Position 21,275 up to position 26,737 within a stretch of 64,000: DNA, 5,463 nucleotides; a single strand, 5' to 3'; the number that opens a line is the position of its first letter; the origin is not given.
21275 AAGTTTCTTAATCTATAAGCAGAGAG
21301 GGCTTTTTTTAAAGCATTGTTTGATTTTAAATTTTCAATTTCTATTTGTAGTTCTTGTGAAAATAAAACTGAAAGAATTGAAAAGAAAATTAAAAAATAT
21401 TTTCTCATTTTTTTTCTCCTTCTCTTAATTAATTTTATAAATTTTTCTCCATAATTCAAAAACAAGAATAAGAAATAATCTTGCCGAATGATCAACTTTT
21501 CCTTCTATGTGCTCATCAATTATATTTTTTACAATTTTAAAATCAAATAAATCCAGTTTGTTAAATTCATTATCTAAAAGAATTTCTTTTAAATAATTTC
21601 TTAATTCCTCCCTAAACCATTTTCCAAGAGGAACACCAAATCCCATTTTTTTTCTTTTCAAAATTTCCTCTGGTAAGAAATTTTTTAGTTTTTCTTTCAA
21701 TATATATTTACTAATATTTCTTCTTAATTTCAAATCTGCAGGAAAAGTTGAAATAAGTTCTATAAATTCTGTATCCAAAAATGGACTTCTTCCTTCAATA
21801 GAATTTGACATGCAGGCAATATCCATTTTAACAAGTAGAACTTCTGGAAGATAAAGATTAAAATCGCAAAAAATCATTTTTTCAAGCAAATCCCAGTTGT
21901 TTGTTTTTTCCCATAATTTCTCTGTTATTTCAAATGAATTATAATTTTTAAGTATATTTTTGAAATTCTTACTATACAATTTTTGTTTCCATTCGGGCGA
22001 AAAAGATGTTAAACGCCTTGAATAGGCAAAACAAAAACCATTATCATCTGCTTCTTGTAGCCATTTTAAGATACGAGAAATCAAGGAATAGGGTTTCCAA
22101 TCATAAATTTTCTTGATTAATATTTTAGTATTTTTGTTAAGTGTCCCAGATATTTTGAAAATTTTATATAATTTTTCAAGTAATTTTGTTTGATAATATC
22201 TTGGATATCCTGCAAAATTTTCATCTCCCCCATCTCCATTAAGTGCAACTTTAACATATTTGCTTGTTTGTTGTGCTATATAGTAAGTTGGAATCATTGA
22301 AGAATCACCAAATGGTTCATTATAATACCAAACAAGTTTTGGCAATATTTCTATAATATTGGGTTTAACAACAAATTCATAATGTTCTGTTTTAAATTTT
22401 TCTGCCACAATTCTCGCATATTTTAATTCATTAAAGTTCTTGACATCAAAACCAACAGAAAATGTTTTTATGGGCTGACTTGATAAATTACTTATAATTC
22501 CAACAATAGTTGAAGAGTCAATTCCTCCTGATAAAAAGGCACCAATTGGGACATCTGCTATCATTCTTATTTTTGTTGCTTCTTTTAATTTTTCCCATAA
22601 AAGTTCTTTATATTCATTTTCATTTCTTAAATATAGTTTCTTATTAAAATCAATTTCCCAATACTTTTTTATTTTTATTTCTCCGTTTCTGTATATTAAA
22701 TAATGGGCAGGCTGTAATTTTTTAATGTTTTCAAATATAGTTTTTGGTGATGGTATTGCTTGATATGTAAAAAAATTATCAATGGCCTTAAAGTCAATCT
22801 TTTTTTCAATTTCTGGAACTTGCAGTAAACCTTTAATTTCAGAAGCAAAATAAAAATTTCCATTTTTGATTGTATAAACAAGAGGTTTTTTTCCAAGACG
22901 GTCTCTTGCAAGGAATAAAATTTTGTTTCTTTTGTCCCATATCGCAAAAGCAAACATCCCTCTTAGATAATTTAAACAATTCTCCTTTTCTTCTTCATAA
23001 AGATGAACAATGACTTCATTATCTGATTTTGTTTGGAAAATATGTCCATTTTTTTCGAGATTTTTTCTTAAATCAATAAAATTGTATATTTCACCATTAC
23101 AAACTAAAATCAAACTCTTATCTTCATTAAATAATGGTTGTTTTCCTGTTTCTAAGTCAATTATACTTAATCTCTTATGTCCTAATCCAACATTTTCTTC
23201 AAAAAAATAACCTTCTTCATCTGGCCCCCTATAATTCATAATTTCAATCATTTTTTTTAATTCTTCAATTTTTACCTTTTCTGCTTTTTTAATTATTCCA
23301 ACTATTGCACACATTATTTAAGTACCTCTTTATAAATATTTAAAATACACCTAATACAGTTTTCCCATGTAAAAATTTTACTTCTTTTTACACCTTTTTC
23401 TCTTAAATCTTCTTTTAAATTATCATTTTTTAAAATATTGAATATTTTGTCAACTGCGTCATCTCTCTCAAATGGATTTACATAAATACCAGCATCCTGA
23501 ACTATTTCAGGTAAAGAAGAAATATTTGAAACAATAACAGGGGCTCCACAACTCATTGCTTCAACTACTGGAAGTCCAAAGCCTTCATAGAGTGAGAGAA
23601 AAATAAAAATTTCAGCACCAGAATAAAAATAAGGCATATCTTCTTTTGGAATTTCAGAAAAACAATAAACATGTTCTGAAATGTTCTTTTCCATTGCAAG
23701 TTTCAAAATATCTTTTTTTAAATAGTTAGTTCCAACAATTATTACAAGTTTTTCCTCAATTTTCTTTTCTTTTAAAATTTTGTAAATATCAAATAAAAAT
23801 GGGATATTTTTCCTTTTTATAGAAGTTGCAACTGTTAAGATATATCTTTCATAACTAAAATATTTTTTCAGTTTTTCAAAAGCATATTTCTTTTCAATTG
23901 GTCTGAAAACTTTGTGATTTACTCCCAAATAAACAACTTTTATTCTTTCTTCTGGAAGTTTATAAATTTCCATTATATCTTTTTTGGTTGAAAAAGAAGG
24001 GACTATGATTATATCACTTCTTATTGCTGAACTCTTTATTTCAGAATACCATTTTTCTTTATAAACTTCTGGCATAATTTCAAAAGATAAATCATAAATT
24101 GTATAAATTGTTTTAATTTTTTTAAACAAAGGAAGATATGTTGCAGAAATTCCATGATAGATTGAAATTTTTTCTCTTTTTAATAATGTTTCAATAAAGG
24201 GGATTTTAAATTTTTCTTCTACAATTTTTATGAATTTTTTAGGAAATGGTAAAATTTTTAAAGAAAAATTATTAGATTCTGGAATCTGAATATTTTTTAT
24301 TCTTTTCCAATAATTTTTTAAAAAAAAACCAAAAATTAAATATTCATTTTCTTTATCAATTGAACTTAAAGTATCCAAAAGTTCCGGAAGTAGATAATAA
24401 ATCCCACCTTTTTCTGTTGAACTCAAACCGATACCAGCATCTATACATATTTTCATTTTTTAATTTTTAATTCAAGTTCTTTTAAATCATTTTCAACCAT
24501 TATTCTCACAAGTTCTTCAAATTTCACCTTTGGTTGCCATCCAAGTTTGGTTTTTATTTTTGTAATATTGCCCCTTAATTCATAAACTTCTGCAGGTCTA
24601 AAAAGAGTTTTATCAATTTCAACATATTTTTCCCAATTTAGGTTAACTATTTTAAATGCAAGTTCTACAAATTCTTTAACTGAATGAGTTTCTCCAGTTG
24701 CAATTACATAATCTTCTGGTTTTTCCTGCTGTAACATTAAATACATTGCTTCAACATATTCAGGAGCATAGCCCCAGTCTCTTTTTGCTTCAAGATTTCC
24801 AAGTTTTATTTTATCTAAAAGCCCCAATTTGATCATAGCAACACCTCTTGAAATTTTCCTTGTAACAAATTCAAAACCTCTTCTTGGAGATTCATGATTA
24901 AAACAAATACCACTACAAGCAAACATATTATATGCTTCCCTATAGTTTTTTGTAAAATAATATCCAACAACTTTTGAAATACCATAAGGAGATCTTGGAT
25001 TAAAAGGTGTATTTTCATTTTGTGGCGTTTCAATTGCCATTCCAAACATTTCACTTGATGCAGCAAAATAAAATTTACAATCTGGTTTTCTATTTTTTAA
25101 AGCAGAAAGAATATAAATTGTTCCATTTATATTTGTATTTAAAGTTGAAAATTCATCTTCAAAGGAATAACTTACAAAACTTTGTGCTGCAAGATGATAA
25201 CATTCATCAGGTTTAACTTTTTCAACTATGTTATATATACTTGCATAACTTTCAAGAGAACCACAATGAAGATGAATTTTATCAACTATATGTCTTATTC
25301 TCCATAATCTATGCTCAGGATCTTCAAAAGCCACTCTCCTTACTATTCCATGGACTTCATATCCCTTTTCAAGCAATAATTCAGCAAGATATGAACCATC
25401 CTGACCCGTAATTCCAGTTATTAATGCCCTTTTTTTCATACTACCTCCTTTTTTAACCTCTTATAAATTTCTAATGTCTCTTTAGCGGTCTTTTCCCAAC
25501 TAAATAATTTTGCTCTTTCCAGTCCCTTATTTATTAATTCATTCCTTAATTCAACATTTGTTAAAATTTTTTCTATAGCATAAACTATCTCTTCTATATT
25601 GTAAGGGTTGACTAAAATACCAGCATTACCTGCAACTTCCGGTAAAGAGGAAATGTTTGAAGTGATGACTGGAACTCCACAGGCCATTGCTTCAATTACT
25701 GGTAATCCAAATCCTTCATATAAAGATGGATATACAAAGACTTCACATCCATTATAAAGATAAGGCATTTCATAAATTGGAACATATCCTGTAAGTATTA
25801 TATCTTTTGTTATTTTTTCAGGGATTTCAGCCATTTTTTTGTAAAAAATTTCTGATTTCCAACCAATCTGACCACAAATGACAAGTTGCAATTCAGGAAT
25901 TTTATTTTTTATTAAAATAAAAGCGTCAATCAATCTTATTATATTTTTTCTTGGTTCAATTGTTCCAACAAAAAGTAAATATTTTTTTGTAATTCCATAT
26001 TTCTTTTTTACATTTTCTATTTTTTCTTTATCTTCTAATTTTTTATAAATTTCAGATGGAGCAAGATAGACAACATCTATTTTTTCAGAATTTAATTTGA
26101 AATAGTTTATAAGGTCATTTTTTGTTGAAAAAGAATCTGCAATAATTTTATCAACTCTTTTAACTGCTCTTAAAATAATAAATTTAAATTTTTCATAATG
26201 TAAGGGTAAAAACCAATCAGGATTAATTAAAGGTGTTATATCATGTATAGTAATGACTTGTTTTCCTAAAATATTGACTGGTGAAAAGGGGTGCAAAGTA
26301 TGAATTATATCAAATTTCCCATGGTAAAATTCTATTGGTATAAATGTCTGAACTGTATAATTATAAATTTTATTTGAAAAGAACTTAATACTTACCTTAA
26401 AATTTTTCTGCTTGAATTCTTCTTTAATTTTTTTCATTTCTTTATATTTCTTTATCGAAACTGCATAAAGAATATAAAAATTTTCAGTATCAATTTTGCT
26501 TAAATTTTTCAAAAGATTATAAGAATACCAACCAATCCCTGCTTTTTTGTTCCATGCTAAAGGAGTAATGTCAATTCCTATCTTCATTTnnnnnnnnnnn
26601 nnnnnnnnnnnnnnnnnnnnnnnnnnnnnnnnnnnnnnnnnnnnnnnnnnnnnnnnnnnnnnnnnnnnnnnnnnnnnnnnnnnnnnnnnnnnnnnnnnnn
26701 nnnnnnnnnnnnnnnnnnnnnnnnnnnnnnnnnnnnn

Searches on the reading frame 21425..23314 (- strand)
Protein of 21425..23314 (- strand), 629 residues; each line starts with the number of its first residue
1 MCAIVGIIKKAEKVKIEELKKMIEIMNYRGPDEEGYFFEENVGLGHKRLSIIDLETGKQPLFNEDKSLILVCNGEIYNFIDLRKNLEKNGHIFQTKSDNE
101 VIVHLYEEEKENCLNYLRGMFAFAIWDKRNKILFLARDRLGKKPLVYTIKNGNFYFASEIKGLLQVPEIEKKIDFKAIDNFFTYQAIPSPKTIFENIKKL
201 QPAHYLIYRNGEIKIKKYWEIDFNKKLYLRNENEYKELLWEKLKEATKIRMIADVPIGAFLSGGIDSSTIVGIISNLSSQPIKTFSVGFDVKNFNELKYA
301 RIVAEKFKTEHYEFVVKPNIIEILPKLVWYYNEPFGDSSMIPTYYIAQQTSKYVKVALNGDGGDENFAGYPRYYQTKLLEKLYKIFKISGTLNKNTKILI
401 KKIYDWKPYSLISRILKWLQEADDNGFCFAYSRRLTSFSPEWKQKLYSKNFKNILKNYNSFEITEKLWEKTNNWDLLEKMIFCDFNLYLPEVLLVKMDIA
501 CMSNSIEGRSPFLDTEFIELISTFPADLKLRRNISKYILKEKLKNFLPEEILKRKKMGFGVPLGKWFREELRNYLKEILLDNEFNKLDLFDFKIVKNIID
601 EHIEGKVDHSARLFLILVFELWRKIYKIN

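Call 5: search_protein_families(library=pfam, max_evalue=0.01, proteins=[window:21425-23314:-])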
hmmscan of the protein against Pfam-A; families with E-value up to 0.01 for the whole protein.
window:21425-23314:- (629 aa): 5 families
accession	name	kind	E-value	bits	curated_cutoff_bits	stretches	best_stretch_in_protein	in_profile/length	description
PF00733.27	Asn_synthase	-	9.6e-95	318.7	21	1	241-623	4-353/354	Asparagine synthase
PF13537.11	GATase_7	-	6.1e-47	159.1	25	1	46-164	1-122/123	Glutamine amidotransferase domain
PF13522.11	GATase_6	-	8.6e-43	145.9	27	1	31-159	1-130/130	Glutamine amidotransferase domain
PF12481.13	DUF3700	-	0.00074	19.5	27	1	112-153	124-166/228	Aluminium induced protein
PF06508.19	QueC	-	0.0086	16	22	0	260-315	5-59/210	Queuosine biosynthesis protein QueC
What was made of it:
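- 19134..23314 (-): Associated genes: GT4 glycosyltransferase (19134-20303), HEAT-repeat protein with a hydrophobic N-terminus that looks like a signal peptide (20227-21495), and an AsnB-type amidotransferase (21425-23314). Pfam results (call 5).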

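Call 62: search_protein_families(library=ncbifam, max_evalue=1e-10, proteins=[window:21425-23314:-])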
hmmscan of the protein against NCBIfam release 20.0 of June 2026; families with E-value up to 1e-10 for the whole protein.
window:21425-23314:- (629 aa): 9 families
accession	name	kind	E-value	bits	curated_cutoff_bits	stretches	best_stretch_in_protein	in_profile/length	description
TIGR03108.1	eps_aminotran_1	hypoth_equivalog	2.3e-188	627.8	816.9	1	1-621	1-623/628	XrtA/PEP-CTERM system amidotransferase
TIGR01536.1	asn_synth_AEB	equivalog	6.4e-153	510.4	267.1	1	2-559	1-517/517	asparagine synthase (glutamine-hydrolyzing)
TIGR03104.1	trio_amidotrans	equivalog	3.6e-121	405.3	570.1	2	1-375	1-385/589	N-acetylglutaminylglutamine amidotransferase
NF006949.0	PRK09431.1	equivalog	7.2e-101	338.4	499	3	1-166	1-168/554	asparagine synthase B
NF033535.1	lass_lactam_cya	exception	7.3e-86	289.2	525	1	1-476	1-491/668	lasso peptide isopeptide bond-forming cyclase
NF001484.0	PRK00331.1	subfamily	1.4e-16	60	381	1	41-166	66-201/601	isomerizing glutamine--fructose-6-phosphate transaminase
TIGR01135.1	glmS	equivalog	8.2e-15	54.3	418.05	1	42-166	66-200/607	glutamine--fructose-6-phosphate transaminase (isomerizing)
TIGR01134.1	purF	equivalog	2.2e-12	47.1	350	1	39-160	63-196/432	amidophosphoribosyltransferase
NF033561.1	macrolact_Ik_Al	subfamily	2.2e-12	46.4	300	0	180-368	140-332/561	albusnodin/ikarugamycin family macrolactam cyclase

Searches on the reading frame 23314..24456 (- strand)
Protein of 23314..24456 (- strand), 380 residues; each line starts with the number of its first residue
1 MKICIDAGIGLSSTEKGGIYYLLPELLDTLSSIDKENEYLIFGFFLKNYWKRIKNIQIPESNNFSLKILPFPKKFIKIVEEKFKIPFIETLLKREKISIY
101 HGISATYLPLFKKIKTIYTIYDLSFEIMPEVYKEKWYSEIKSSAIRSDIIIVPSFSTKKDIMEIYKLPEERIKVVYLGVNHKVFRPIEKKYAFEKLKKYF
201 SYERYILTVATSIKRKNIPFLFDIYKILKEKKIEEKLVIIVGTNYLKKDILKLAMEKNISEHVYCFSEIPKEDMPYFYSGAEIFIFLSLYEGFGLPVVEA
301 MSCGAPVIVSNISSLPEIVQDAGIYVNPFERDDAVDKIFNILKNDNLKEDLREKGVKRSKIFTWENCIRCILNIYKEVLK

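Call 5: search_protein_families(library=pfam, max_evalue=0.01, proteins=[window:23314-24456:-])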
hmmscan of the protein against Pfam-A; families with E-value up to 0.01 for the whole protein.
window:23314-24456:- (380 aa): 5 families
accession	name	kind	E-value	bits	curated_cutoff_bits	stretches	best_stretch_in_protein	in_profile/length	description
PF00534.26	Glycos_transf_1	-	2.3e-31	109.1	26.4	1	203-357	15-171/172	Glycosyl transferases group 1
PF13692.12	Glyco_trans_1_4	-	5.3e-22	79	27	1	204-344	2-142/142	Glycosyl transferases group 1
PF13439.12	Glyco_transf_4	-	1.6e-09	38.4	28.5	1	86-181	62-168/170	Glycosyltransferase Family 4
PF13524.12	Glyco_trans_1_2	-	1.1e-06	29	25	1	240-366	19-137/144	Glycosyl transferase-like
PF20706.3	GT4-conflict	-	2.3e-06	27.3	26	1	278-322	279-323/385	Family 4 Glycosyltransferase in conflict systems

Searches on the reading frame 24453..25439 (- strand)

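Call 5: search_protein_families(library=pfam, max_evalue=0.01, proteins=[window:24453-25439:-])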
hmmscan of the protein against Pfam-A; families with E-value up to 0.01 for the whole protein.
window:24453-25439:- (328 aa): 4 families
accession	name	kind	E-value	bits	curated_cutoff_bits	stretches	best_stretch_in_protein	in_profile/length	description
PF16363.11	GDP_Man_Dehyd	-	2.1e-122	409.2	27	1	6-314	1-332/332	GDP-mannose 4,6 dehydratase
PF01370.27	Epimerase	-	1.5e-61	208.3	20.9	1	5-247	1-240/240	NAD dependent epimerase/dehydratase family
PF04321.23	RmlD_sub_bind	-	9.8e-06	25.3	27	1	4-173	2-146/287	RmlD substrate binding domain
PF02719.21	Polysacc_synt_2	-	1e-05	25.3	20.2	1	6-115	2-116/293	Polysaccharide biosynthesis protein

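Call 62: search_protein_families(library=ncbifam, max_evalue=1e-10, proteins=[window:24453-25439:-])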
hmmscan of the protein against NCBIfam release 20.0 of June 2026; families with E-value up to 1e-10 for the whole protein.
window:24453-25439:- (328 aa): 9 families
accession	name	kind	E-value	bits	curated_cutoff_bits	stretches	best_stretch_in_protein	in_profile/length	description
TIGR01472.1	gmd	equivalog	1.3e-125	419.1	415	1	3-321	1-341/342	GDP-mannose 4,6-dehydratase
TIGR04180.1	EDH_00030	hypoth_equivalog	4.9e-34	117.7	475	1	6-305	2-296/297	NAD-dependent 4,6-dehydratase LegB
TIGR01181.1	dTDP_gluc_dehyt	equivalog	3.3e-30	105.3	365.1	1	5-316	2-309/321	dTDP-glucose 4,6-dehydratase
TIGR02622.1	CDP_4_6_dhtase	equivalog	2.8e-24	85.9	278.45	1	2-170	4-172/352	CDP-glucose 4,6-dehydratase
TIGR01179.1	galE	equivalog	2.8e-22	79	262.3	1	5-172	2-165/332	UDP-glucose 4-epimerase GalE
NF007582.0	PRK10217.1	equivalog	4.8e-14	52.2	698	1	3-316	2-329/355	dTDP-glucose 4,6-dehydratase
NF011728.1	PRK15181.1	equivalog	5.3e-14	52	760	1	3-310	16-329/348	Vi polysaccharide biosynthesis UDP-N-acetylglucosaminuronic acid C-4 epimerase TviC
NF007490.0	PRK10084.1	subfamily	4.2e-13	49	649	1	65-320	62-336/361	dTDP-glucose 4,6-dehydratase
NF043036.1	ErythonDh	equivalog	4.3e-13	49.2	325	1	5-166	3-163/321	D-erythronate dehydrogenase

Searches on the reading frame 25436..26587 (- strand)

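Call 9: search_protein_families(library=pfam, max_evalue=0.0001, proteins=[window:25436-26587:-])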
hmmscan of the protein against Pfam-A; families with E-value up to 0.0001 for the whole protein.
window:25436-26587:- (383 aa): 5 families
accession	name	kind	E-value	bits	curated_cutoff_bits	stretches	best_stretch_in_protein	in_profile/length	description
PF00534.26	Glycos_transf_1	-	1e-39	136.2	26.4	1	191-356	3-170/172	Glycosyl transferases group 1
PF13692.12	Glyco_trans_1_4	-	6.3e-32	111.2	27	1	202-344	2-142/142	Glycosyl transferases group 1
PF13439.12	Glyco_transf_4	-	4.8e-08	33.6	28.5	1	89-174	70-163/170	Glycosyltransferase Family 4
PF13524.12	Glyco_trans_1_2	-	8.2e-08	32.7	25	1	228-371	11-142/144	Glycosyl transferase-like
PF20706.3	GT4-conflict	-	1.9e-07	30.8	26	1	232-315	232-316/385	Family 4 Glycosyltransferase in conflict systems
